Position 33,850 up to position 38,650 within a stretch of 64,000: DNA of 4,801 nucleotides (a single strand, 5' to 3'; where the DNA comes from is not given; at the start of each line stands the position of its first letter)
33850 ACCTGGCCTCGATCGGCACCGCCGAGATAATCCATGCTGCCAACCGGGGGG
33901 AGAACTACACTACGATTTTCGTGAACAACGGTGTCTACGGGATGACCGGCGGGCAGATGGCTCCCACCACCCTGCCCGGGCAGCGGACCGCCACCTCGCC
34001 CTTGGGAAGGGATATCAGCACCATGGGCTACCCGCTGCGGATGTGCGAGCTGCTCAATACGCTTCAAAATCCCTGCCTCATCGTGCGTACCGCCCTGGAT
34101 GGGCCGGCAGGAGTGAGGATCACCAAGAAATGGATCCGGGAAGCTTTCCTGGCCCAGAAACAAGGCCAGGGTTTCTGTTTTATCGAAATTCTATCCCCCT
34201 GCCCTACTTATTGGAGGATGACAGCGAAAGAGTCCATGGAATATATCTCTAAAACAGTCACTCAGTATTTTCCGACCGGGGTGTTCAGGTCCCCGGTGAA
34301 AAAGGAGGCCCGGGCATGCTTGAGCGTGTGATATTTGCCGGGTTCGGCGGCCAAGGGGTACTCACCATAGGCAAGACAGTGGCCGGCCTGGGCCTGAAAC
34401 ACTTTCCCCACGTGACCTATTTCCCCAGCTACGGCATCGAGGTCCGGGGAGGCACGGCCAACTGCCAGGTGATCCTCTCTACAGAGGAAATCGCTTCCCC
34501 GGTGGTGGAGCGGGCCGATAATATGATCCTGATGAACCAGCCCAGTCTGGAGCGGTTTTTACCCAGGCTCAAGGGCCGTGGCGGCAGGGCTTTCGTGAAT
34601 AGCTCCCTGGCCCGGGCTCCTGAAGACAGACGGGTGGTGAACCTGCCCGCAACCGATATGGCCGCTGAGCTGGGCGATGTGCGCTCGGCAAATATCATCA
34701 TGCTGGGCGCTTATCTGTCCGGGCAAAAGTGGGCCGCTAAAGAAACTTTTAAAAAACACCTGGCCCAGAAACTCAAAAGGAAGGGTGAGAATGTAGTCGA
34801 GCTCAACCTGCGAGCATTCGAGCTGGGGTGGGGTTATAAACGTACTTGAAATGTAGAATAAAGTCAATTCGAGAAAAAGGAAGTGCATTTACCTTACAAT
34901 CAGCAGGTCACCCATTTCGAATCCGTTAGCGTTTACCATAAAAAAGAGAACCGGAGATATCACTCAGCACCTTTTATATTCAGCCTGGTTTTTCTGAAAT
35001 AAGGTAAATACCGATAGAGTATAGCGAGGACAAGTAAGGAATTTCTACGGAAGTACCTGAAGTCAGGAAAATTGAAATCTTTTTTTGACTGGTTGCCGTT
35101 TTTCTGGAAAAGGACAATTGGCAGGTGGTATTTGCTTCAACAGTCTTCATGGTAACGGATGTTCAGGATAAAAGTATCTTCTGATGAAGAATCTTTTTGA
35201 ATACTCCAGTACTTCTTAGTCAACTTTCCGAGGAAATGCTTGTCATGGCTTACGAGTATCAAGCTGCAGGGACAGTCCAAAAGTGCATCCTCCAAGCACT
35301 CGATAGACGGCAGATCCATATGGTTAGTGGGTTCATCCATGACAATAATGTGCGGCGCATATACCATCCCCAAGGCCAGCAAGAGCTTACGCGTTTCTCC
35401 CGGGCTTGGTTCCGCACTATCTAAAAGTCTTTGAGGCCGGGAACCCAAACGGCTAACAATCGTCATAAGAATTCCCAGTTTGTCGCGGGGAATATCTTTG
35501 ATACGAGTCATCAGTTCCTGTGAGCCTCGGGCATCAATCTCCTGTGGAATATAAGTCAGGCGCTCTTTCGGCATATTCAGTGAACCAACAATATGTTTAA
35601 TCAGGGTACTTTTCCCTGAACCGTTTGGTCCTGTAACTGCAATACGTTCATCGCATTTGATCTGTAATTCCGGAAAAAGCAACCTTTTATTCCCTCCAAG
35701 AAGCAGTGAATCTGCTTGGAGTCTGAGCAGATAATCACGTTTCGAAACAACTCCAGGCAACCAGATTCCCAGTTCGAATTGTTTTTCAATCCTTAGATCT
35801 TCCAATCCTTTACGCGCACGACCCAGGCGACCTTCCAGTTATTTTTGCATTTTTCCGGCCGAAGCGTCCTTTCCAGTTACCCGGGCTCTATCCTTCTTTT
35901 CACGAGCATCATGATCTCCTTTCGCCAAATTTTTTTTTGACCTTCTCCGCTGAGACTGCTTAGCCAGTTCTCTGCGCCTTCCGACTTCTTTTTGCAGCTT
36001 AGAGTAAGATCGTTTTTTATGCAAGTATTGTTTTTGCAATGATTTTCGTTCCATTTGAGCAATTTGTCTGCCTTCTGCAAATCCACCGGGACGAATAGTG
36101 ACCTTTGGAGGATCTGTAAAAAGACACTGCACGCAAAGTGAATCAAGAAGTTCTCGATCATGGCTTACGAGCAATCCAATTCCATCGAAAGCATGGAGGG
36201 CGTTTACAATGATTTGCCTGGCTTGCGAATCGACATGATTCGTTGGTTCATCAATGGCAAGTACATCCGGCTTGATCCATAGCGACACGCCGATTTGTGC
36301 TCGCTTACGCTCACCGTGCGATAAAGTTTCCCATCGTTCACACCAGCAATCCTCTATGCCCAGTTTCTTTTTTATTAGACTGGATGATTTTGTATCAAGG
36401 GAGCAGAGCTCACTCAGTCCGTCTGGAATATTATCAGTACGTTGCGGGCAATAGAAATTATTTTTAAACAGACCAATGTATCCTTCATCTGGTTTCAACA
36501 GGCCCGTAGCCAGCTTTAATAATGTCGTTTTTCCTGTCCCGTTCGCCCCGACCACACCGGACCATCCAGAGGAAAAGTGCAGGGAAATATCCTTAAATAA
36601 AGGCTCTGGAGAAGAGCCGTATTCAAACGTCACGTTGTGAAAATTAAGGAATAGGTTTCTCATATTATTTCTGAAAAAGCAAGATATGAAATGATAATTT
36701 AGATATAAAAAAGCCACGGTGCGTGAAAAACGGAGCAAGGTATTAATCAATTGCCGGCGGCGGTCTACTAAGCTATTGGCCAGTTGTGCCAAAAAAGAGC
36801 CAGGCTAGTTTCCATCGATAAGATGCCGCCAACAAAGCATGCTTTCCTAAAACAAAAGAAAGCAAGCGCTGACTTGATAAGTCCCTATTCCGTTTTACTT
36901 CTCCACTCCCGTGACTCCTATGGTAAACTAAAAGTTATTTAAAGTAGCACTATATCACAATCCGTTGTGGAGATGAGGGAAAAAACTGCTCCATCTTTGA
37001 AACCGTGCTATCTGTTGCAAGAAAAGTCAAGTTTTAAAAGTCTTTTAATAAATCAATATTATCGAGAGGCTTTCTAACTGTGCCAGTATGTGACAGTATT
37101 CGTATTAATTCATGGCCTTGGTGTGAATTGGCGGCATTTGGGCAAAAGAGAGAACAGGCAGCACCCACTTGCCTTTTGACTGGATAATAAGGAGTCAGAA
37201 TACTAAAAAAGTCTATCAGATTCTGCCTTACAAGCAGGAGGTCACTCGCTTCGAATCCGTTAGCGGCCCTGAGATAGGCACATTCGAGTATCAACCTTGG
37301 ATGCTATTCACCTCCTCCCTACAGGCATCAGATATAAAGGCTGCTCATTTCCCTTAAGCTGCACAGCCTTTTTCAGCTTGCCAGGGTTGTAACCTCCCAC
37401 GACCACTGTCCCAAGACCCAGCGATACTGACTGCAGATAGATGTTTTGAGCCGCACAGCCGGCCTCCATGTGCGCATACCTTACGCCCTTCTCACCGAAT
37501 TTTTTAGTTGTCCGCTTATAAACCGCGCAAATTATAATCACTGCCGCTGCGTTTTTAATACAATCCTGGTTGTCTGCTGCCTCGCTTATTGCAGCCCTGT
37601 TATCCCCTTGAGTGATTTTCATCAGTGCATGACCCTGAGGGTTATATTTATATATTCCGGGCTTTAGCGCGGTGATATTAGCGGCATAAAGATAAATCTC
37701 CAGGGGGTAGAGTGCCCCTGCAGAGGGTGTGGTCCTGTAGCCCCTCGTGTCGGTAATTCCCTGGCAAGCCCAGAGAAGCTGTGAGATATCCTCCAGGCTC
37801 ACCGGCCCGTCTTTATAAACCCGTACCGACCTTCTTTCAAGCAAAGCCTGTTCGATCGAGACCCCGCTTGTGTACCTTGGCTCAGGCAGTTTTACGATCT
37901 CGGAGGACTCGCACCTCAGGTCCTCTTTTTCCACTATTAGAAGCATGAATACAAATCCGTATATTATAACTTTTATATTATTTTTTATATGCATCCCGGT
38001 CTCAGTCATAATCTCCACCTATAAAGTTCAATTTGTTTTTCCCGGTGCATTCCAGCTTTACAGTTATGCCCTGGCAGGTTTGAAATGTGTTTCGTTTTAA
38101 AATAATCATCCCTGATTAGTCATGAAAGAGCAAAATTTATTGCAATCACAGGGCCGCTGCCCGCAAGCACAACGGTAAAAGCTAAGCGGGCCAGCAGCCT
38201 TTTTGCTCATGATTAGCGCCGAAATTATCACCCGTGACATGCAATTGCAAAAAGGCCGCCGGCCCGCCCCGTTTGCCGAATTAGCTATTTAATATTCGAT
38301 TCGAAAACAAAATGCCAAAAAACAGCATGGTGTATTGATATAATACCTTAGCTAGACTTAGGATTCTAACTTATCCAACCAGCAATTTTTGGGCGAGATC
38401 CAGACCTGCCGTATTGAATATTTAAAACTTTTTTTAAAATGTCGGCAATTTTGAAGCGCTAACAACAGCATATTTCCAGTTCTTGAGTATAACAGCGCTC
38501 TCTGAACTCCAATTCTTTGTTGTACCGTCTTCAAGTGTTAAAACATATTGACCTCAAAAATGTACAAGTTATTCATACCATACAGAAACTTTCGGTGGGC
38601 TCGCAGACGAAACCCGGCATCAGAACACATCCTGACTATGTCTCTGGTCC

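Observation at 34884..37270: Lower-GC ABC-F ATPase gene with an in-frame TAA, bracketed by ~45 bp direct repeats that look like tRNA-Val 3' halves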

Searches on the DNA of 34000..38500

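Call 7: search_rna_families(source=window, start=34000, end=38500, threshold=evalue, max_evalue=10, show_alignments=4)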
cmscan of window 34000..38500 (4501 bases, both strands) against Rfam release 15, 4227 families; matches with E-value up to 10: 3.
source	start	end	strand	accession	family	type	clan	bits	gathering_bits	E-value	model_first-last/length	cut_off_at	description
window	38184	38267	-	RF00749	mir-208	Gene; miRNA;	-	24.5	56.4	0.025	1-77/77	no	mir-208 microRNA precursor family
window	37292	37411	+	RF02344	ar14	Gene; sRNA;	-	21.3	58.8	0.61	1-123/123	no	Alphaproteobacterial ar14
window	36063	36128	-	RF03996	mir-3012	Gene; miRNA;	-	20.3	90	3.5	1-68/68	no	mir-3012 microRNA precursor family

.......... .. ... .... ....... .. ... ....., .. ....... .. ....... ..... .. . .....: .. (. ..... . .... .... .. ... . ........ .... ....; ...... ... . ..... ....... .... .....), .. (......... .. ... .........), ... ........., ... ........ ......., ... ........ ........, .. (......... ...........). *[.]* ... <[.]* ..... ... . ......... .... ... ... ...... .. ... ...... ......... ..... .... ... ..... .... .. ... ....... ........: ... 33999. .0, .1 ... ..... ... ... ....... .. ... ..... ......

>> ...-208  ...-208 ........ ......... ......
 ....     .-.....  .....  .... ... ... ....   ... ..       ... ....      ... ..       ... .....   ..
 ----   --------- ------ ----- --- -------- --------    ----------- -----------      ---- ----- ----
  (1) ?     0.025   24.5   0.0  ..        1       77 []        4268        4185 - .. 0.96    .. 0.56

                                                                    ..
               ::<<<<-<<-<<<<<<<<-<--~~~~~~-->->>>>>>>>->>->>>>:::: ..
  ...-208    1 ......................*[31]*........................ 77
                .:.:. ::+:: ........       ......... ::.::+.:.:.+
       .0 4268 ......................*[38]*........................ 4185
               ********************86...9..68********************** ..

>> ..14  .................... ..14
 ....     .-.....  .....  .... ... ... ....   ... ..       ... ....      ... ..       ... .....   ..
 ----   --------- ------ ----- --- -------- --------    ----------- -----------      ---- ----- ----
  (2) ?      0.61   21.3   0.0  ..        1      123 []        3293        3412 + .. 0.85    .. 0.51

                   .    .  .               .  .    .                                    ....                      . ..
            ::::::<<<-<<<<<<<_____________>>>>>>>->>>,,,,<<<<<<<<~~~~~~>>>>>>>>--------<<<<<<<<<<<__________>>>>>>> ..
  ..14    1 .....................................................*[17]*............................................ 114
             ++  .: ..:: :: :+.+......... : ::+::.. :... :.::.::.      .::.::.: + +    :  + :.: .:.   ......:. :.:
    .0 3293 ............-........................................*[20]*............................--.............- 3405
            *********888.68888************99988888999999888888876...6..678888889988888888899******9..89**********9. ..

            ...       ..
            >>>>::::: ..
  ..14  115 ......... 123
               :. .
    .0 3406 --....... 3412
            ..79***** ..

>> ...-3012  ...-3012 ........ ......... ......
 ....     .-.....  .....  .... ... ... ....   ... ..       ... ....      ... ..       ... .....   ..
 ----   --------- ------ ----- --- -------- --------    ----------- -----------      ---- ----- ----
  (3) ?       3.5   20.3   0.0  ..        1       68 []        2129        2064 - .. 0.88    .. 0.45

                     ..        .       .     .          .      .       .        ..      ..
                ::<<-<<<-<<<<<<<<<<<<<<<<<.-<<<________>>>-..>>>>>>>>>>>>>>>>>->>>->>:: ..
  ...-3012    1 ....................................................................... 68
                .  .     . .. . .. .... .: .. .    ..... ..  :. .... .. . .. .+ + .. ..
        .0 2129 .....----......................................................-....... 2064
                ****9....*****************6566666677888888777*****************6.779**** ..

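Call 20: search_rna_families(source=window, start=37219, end=37275, threshold=evalue, max_evalue=10, show_alignments=3)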
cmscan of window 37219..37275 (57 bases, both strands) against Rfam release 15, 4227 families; matches with E-value up to 10: 0.
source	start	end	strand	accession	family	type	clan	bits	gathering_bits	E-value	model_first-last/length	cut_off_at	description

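Call 21: search_rna_families(source=window, start=34885, end=34941, threshold=evalue, max_evalue=10, show_alignments=3)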
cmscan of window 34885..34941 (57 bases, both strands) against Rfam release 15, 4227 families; matches with E-value up to 10: 0.
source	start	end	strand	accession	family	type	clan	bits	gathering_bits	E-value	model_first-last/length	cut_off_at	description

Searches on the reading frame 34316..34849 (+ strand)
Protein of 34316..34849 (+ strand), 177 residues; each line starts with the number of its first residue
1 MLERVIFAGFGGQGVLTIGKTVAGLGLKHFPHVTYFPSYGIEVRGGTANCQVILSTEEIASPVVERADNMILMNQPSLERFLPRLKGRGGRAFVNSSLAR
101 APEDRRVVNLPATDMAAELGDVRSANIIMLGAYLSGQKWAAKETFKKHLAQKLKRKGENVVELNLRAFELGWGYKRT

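Call 9: search_protein_families(library=pfam, proteins=[window:34316-34849:+])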
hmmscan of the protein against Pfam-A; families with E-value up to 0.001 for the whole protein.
window:34316-34849:+ (177 aa): 1 family
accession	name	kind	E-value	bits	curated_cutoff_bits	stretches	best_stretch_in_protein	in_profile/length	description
PF01558.24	POR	-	1.5e-30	107.1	27.4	1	11-171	1-171/173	Pyruvate ferredoxin/flavodoxin oxidoreductase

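Call 11: find_encoding_contigs(protein=window:34316-34849:+, flank=10000, max_places=10)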
Protein window:34316-34849:+ (177 aa): 7 contigs read that carry it; 6 places shown.
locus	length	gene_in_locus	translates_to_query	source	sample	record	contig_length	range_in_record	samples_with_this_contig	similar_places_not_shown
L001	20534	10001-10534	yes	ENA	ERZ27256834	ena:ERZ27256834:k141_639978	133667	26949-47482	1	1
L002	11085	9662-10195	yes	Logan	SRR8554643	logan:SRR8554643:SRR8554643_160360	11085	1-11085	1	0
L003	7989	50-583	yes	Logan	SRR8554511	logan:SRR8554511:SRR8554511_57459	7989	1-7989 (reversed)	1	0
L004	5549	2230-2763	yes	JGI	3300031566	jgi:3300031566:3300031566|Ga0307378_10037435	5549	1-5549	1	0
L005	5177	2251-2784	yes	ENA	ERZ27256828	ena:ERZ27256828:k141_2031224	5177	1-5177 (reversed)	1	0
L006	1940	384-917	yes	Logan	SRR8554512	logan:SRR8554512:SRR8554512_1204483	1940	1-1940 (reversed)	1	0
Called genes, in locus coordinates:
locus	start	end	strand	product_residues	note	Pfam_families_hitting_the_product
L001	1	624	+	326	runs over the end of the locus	PF18152:DAHP_snth_FXD, PF00793:DAHP_synth_1, PF03102:NeuB (faint)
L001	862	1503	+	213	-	PF02607:B12-binding_2, PF02310:B12-binding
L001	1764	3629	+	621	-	PF00111:Fer2, PF17651:Raco_middle, PF14574:RACo_C_ter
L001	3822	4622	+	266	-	PF00809:Pterin_bind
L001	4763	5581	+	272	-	PF01978:TrmB, PF11495:TrmB_EBD_N (weak)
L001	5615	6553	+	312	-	PF01515:PTA_PTB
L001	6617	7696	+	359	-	PF00871:Acetate_kinase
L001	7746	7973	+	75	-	PF12797:Fer4_2 (faint), PF13237:Fer4_10, PF25160:LdpA_Fe-S-bd (faint), PF00037:Fer4 (weak), PF14697:Fer4_21 (weak), PF12838:Fer4_7, PF13187:Fer4_9, PF00037:Fer4 (weak), +3 more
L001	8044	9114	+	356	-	PF01855:POR_N, PF17147:PFOR_II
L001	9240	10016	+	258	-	PF02775:TPP_enzyme_C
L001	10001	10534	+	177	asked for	PF01558:POR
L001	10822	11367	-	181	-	PF00005:ABC_tran, PF13304:AAA_21 (faint)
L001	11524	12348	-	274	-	PF00005:ABC_tran, PF13304:AAA_21 (faint)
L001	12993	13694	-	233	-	PF00881:Nitroreductase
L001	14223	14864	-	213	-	PF13489:Methyltransf_23, PF08241:Methyltransf_11, PF13649:Methyltransf_25 (faint), PF01209:Ubie_methyltran (weak), PF13847:Methyltransf_31 (faint)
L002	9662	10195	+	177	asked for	PF01558:POR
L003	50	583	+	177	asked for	PF01558:POR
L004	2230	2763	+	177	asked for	PF01558:POR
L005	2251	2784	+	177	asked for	PF01558:POR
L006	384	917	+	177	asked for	PF01558:POR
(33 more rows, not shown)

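Call 30: find_homologous_proteins(query=window:34316-34846:+, max_evalue=1e-40)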
Query window:34316-34846:+ (177 aa): 71 proteins with E <= 1e-40 among 8000 candidates.
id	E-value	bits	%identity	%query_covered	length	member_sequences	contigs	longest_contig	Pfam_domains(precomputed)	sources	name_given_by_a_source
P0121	1.1e-111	388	100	100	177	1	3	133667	PF01558.26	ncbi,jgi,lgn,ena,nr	ncbi:MAG TPA: 2-oxoacid:acceptor oxidoreductase family protein [archaeon]|nr:2-oxoacid:acceptor oxid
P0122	1.4e-82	293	77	99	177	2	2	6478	PF01558.26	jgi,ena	-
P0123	3.3e-78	279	74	99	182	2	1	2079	PF01558.26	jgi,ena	jgi:2-oxoglutarate ferredoxin oxidoreductase subunit gamma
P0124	3.9e-78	279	73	99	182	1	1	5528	PF01558.26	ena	-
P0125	4.2e-78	279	74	99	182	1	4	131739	PF01558.26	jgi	-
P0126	1.3e-77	277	73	99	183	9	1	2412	PF01558.26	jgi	-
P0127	5.6e-77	275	74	97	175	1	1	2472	PF01558.26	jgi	jgi:2-oxoglutarate ferredoxin oxidoreductase subunit gamma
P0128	1.2e-76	274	74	99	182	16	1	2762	PF01558.26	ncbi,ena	-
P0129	3.4e-75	269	72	100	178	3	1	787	PF01558.26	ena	-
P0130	6.7e-75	268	72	99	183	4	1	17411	PF01558.26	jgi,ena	-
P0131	1.1e-74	268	73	99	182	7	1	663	PF01558.26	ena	-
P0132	1.7e-73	264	72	98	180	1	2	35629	PF01558.26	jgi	-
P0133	1.2e-65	238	64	99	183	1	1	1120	PF01558.26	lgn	-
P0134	1.3e-60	222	63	97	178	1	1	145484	PF01558.26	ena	-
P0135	1.5e-59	218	63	97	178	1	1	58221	PF01558.26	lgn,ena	-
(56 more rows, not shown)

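Call 31: find_encoding_contigs(protein=P0122, flank=8000, max_places=3)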
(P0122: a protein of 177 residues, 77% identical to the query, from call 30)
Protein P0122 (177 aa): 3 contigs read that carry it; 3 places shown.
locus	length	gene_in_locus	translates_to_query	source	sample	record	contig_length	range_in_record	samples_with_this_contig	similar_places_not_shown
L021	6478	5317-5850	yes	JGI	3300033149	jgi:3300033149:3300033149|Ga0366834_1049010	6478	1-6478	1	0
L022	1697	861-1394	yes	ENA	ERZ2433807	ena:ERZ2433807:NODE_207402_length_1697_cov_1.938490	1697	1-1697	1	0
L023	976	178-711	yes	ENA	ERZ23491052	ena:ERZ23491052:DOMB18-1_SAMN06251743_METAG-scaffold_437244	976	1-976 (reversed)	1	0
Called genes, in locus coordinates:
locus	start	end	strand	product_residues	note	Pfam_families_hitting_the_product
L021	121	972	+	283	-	PF01978:TrmB, PF11495:TrmB_EBD_N (weak)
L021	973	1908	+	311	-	PF01515:PTA_PTB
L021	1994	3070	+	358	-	PF00871:Acetate_kinase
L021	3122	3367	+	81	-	PF12797:Fer4_2 (faint), PF13237:Fer4_10, PF25160:LdpA_Fe-S-bd (faint), PF00037:Fer4 (weak), PF12837:Fer4_6 (weak), PF13183:Fer4_8 (faint), PF12838:Fer4_7, PF13187:Fer4_9 (weak), +4 more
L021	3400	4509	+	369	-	PF01855:POR_N, PF02780:Transketolase_C (weak), PF17147:PFOR_II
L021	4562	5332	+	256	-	PF02775:TPP_enzyme_C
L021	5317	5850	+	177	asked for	PF01558:POR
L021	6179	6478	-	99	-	?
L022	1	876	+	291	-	?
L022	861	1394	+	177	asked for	PF01558:POR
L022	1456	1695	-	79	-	?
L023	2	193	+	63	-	?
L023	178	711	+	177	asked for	PF01558:POR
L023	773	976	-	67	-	?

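Call 32: find_encoding_contigs(protein=P0125, flank=8000, max_places=3)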
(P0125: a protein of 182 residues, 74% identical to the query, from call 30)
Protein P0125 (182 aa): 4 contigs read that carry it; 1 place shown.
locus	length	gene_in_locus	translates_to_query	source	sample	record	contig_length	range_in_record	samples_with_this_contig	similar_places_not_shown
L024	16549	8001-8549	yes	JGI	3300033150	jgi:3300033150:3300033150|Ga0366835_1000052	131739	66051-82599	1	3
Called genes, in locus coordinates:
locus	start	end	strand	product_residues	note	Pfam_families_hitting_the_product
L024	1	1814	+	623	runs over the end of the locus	PF00111:Fer2, PF17651:Raco_middle, PF14574:RACo_C_ter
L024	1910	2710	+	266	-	PF00809:Pterin_bind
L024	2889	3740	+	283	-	PF01978:TrmB, PF11495:TrmB_EBD_N (weak)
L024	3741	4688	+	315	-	PF01515:PTA_PTB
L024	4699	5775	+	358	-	PF00871:Acetate_kinase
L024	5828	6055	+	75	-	PF12797:Fer4_2 (faint), PF12837:Fer4_6 (weak), PF13237:Fer4_10, PF00037:Fer4 (weak), PF14697:Fer4_21, PF12838:Fer4_7, PF13187:Fer4_9 (weak), PF00037:Fer4 (weak), +4 more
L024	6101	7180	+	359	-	PF01855:POR_N, PF02780:Transketolase_C (weak), PF17147:PFOR_II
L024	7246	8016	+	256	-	PF02775:TPP_enzyme_C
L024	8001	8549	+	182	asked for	PF01558:POR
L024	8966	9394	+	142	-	-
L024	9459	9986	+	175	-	-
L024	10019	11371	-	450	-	PF01408:GFO_IDH_MocA, PF02894:GFO_IDH_MocA_C, PF22725:GFO_IDH_MocA_C3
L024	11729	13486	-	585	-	PF01676:Metalloenzyme, PF06415:iPGM_N, PF00884:Sulfatase (weak)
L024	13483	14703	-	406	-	PF03477:ATP-cone, PF13671:AAA_33 (weak)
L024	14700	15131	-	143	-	PF00571:CBS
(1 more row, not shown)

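Call 33: find_encoding_contigs(protein=P0132, flank=8000, max_places=3)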
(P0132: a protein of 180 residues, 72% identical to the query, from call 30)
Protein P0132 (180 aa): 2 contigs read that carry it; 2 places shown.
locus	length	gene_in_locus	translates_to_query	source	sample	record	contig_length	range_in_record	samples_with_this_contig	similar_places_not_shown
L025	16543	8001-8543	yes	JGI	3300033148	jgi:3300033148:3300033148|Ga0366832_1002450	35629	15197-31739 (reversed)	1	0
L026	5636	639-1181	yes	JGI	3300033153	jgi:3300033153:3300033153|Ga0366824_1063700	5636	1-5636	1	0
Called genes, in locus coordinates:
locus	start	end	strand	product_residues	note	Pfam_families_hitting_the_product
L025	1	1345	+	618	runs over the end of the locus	PF00111:Fer2, PF17651:Raco_middle, PF14574:RACo_C_ter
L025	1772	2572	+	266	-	PF00809:Pterin_bind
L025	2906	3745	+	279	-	PF01978:TrmB, PF11495:TrmB_EBD_N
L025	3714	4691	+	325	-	PF01515:PTA_PTB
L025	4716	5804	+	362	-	PF00871:Acetate_kinase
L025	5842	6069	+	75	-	PF12797:Fer4_2 (faint), PF13237:Fer4_10 (weak), PF14697:Fer4_21 (faint), PF25160:LdpA_Fe-S-bd (faint), PF00037:Fer4 (weak), PF12837:Fer4_6 (faint), PF12838:Fer4_7, PF13187:Fer4_9 (weak), +2 more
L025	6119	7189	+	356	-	PF01855:POR_N, PF02780:Transketolase_C (faint), PF17147:PFOR_II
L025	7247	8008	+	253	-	PF02775:TPP_enzyme_C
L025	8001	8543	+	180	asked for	PF01558:POR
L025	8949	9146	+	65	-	-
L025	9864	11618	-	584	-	PF01676:Metalloenzyme, PF06415:iPGM_N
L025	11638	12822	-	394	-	PF03477:ATP-cone (faint)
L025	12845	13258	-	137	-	PF00571:CBS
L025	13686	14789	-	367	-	PF01408:GFO_IDH_MocA (faint)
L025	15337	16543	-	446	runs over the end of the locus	PF00696:AA_kinase, PF13840:ACT_7, PF01842:ACT, PF22468:ACT_9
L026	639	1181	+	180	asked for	PF01558:POR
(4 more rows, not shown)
